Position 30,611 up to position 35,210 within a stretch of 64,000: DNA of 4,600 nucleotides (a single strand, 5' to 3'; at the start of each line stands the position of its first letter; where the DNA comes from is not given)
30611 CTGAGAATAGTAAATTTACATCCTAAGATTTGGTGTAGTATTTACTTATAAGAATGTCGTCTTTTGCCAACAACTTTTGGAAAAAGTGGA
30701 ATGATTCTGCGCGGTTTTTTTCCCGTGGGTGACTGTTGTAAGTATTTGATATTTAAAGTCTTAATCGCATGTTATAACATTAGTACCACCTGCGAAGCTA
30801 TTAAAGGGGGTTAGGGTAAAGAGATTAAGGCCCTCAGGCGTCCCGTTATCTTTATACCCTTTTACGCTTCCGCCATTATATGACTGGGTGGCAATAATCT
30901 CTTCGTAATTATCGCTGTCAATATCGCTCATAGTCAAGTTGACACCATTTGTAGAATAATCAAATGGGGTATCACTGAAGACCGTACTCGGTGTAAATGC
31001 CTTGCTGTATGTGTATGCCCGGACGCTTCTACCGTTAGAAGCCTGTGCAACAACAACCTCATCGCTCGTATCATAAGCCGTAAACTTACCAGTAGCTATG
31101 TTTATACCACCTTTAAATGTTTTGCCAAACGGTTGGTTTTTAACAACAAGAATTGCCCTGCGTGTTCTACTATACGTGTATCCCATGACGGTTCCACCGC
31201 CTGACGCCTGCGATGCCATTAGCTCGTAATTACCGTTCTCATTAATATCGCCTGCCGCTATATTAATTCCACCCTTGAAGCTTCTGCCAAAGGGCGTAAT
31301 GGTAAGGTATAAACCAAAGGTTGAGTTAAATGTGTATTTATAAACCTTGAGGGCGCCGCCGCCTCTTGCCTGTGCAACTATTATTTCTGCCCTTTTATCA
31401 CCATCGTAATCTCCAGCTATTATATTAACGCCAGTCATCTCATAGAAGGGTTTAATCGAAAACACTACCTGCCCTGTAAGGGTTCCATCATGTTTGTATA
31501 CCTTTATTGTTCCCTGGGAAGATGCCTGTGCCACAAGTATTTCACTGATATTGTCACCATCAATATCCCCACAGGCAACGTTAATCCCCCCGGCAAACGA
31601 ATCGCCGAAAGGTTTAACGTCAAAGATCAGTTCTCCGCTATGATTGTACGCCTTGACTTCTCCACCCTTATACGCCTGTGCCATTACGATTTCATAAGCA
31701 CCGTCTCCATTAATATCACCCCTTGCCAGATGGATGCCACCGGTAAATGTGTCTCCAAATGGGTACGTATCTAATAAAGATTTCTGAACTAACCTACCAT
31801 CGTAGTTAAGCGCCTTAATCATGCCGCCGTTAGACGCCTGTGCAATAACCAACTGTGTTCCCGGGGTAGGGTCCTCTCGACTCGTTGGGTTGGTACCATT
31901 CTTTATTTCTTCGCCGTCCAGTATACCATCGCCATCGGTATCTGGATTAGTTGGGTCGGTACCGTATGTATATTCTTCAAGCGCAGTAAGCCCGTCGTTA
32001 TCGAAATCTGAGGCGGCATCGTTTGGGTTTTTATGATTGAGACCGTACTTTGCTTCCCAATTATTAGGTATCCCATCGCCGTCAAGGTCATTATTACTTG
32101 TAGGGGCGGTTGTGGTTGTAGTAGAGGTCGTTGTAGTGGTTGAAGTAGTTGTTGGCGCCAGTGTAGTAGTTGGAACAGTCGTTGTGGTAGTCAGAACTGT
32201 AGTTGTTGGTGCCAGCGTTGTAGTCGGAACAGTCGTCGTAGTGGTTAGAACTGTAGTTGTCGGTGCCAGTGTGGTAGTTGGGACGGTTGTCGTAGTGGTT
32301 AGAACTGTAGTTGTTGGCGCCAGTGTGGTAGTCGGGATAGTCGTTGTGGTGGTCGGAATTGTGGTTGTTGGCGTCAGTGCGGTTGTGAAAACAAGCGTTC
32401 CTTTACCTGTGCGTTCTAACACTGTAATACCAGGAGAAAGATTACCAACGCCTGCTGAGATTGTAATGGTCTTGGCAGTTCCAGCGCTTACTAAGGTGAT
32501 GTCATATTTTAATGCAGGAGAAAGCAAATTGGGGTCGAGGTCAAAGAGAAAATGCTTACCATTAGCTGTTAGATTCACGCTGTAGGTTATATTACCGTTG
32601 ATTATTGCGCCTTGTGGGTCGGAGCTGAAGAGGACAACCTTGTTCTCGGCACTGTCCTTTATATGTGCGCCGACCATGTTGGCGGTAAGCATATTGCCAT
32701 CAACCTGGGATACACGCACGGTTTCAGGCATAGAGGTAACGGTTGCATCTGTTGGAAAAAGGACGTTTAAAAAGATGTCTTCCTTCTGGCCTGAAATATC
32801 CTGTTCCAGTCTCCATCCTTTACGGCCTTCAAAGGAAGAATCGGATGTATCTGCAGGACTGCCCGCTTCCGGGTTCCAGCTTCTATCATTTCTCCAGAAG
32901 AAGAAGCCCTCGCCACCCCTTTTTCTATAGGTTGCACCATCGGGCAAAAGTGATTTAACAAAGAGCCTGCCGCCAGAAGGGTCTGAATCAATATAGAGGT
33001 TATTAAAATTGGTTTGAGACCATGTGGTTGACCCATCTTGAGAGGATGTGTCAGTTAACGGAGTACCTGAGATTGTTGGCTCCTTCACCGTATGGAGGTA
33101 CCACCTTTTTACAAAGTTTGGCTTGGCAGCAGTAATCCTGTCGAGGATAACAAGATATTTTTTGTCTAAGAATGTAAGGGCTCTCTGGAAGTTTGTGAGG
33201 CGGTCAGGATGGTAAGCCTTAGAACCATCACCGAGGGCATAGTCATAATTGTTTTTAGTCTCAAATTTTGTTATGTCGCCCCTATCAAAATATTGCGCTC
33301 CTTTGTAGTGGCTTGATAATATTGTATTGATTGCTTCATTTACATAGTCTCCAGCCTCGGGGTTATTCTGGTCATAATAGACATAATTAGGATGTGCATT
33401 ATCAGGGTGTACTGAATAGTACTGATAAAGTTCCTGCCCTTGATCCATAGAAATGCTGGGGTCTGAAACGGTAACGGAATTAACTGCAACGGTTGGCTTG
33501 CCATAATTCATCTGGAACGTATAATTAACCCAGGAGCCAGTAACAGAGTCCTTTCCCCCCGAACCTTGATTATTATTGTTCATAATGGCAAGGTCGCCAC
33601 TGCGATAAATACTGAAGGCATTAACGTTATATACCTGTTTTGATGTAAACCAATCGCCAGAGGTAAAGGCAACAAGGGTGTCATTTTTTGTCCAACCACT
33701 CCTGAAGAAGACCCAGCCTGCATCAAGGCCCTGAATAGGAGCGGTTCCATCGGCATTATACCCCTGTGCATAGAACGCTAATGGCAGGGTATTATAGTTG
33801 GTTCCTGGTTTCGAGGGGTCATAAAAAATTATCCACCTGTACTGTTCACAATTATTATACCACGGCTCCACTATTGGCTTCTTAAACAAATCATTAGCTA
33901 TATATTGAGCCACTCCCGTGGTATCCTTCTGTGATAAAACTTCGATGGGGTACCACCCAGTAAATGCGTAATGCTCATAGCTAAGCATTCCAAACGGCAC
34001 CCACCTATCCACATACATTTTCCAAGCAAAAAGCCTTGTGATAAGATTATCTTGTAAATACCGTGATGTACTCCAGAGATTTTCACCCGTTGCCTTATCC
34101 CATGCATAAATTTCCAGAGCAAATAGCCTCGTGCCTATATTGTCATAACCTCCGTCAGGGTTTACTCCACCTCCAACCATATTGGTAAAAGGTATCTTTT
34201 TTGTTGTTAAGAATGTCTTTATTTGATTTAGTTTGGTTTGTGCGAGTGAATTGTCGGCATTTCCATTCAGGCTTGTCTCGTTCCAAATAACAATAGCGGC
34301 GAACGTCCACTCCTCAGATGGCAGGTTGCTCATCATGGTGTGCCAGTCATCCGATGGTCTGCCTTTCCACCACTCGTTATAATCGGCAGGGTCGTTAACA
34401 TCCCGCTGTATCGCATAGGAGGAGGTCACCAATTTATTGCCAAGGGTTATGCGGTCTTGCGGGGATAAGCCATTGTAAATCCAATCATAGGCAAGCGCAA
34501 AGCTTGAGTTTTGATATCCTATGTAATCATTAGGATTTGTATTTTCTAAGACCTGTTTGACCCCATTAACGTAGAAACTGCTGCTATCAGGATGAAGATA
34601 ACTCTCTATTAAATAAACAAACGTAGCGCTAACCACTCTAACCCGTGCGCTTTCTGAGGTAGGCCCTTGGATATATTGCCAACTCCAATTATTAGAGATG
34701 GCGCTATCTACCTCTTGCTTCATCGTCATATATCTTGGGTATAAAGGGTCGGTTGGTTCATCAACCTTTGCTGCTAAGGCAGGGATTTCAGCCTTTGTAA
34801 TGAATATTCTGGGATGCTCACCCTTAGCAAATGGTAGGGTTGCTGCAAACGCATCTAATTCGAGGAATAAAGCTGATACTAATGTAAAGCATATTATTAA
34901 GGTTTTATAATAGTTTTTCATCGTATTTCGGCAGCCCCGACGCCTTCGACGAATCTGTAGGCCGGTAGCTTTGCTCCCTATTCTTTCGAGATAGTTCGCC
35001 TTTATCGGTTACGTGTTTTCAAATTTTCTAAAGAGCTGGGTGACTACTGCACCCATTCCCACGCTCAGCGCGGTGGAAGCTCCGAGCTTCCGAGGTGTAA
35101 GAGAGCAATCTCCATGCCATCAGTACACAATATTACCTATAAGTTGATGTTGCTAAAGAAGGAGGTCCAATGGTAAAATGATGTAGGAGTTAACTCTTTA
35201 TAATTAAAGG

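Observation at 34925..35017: GEMM-I (c-di-GMP-I) riboswitch-like leader abutting the start codon of the 1386-aa surface protein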

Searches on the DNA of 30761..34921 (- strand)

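Call 16: search_rna_families(sources=[L001, L003, L004, L005], threshold=gathering, show_alignments=4)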
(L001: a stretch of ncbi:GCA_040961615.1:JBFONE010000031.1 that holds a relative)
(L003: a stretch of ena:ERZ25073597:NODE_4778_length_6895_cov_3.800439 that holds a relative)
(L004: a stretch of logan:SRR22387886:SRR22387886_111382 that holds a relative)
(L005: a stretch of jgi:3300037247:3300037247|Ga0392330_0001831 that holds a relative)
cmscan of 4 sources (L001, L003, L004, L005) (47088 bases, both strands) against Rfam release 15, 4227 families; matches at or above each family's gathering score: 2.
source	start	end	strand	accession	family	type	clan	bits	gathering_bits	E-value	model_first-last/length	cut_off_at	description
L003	916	1000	+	RF01051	c-di-GMP-I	Cis-reg; riboswitch;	CL00126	57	35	1.2e-08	1-87/87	no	c-di-GMP-I riboswitch aptamer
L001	5807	5892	+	RF01051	c-di-GMP-I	Cis-reg; riboswitch;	CL00126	52.9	35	1.3e-07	1-87/87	no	c-di-GMP-I riboswitch aptamer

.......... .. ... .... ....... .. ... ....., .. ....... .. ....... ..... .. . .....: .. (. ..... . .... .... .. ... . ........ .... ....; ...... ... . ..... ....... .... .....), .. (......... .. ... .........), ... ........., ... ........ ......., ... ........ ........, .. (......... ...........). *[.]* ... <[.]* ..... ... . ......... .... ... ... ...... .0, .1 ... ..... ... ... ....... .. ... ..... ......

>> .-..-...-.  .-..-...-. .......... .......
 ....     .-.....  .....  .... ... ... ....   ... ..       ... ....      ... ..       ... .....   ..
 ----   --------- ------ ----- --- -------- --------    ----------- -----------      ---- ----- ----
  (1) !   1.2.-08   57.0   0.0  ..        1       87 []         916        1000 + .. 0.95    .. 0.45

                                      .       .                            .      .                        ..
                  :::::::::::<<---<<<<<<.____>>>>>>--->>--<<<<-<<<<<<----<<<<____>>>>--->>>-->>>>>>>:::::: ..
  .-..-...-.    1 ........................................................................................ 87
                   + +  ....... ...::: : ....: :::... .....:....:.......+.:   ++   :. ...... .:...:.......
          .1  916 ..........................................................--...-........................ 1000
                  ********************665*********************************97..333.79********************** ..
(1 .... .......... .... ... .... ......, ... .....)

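Call 71: search_rna_families(sources=[L018, L019], threshold=gathering, show_alignments=1)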
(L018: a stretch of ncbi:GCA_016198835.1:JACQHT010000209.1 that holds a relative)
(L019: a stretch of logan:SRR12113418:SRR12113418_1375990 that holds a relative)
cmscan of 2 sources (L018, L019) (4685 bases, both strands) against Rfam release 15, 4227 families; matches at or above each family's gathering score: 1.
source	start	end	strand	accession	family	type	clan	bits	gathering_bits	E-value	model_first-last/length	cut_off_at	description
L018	680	763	+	RF01051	c-di-GMP-I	Cis-reg; riboswitch;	CL00126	54.4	35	5.3e-09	1-87/87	no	c-di-GMP-I riboswitch aptamer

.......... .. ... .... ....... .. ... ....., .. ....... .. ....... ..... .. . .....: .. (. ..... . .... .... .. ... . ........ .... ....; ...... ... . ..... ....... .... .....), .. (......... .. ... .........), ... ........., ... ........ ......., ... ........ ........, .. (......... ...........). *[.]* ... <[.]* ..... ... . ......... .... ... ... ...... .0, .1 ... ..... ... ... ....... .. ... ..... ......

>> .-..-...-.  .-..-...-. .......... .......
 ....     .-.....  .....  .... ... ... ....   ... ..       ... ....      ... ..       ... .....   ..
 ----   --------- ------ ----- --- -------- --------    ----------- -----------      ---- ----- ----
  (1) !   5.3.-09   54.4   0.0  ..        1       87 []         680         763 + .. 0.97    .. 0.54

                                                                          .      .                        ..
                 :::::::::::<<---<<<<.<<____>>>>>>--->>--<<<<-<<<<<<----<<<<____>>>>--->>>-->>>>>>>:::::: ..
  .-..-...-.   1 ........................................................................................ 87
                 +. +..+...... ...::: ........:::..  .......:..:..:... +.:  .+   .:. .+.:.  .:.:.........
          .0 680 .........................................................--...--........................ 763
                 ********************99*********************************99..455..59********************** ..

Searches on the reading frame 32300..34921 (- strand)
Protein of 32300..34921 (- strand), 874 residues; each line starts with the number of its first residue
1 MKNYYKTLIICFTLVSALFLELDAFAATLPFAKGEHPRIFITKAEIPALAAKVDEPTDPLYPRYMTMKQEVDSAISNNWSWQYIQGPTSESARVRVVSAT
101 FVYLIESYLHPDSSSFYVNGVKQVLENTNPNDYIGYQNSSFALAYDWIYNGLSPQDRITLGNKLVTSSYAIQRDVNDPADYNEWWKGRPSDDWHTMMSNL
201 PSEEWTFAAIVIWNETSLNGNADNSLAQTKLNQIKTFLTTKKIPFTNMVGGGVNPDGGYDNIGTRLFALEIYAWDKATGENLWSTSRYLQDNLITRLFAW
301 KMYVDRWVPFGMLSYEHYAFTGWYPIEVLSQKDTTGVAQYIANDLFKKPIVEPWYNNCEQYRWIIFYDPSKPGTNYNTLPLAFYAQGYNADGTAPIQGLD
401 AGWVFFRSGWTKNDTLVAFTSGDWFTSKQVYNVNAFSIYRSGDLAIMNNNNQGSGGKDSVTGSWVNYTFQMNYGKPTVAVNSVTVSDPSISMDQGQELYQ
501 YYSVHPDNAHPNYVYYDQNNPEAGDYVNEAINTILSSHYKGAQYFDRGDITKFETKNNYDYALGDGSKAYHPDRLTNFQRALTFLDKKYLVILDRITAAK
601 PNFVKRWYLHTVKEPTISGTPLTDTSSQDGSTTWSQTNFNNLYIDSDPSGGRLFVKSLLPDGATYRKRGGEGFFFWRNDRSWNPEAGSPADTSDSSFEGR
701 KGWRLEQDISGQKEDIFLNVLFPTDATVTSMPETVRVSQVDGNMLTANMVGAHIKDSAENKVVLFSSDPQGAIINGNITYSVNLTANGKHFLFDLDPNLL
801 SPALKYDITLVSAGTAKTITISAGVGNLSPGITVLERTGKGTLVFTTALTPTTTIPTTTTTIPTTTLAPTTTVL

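Call 63: search_solved_structures(query=window:32300-34921:-, max_evalue=0.01, show_alignments=1)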
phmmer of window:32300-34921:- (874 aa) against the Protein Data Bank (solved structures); distinct sequences matched with E-value up to 0.01: 6.
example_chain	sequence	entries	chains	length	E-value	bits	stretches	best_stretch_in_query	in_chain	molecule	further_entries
3e7j_A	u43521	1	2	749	1.3e-17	66.4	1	397-746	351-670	Heparinase II protein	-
3e80_A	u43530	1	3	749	1.4e-17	66.3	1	397-746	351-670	Heparinase II protein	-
2fut_A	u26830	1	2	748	1.5e-17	66.2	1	397-746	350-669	heparinase II protein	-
2fuq_A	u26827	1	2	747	1.5e-17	66.2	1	397-746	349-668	heparinase II protein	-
5c2b_H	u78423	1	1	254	0.0025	19.1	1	408-567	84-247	scFv 3B4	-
5c6w_H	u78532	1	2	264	0.0025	19.1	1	408-524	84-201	Protein IGHV1-69-2,Ig lambda chain V-II region NIG-84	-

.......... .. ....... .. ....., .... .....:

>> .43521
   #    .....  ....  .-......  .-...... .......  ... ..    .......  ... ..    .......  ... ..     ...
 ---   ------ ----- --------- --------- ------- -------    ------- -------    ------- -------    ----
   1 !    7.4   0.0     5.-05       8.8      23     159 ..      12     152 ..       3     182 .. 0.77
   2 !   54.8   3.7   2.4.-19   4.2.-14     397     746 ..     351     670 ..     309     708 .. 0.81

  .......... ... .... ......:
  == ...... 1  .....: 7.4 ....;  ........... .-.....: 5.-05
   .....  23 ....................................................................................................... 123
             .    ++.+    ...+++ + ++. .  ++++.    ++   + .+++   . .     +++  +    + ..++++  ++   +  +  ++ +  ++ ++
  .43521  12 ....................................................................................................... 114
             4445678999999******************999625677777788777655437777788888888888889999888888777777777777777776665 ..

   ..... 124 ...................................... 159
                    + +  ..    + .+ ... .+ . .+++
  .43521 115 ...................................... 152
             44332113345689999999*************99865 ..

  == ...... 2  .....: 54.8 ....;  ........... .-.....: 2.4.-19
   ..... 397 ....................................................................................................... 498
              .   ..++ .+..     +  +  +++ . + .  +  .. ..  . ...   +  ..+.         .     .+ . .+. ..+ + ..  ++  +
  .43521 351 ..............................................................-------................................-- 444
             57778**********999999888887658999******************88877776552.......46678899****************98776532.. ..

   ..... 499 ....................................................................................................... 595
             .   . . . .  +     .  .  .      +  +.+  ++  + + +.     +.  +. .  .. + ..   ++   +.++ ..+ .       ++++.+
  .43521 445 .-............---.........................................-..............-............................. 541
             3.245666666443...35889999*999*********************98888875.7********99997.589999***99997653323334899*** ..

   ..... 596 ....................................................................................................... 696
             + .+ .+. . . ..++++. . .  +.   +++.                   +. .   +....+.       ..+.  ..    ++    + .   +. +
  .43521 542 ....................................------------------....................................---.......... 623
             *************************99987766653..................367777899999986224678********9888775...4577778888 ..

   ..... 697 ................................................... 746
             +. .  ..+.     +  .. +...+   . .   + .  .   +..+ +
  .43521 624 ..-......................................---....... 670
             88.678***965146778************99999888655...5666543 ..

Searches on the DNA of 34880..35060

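Call 48: search_rna_families(source=window, start=34880, end=35060, threshold=evalue, max_evalue=10, show_alignments=3)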
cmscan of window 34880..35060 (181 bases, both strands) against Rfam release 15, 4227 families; matches with E-value up to 10: 1.
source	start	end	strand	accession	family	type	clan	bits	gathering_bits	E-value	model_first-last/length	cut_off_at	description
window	34926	35009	-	RF03167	c-di-GMP-I-GGC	Cis-reg; riboswitch;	CL00126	49.8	59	2.9e-11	1-80/80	no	c-di-GMP-I-GGC riboswitch aptamer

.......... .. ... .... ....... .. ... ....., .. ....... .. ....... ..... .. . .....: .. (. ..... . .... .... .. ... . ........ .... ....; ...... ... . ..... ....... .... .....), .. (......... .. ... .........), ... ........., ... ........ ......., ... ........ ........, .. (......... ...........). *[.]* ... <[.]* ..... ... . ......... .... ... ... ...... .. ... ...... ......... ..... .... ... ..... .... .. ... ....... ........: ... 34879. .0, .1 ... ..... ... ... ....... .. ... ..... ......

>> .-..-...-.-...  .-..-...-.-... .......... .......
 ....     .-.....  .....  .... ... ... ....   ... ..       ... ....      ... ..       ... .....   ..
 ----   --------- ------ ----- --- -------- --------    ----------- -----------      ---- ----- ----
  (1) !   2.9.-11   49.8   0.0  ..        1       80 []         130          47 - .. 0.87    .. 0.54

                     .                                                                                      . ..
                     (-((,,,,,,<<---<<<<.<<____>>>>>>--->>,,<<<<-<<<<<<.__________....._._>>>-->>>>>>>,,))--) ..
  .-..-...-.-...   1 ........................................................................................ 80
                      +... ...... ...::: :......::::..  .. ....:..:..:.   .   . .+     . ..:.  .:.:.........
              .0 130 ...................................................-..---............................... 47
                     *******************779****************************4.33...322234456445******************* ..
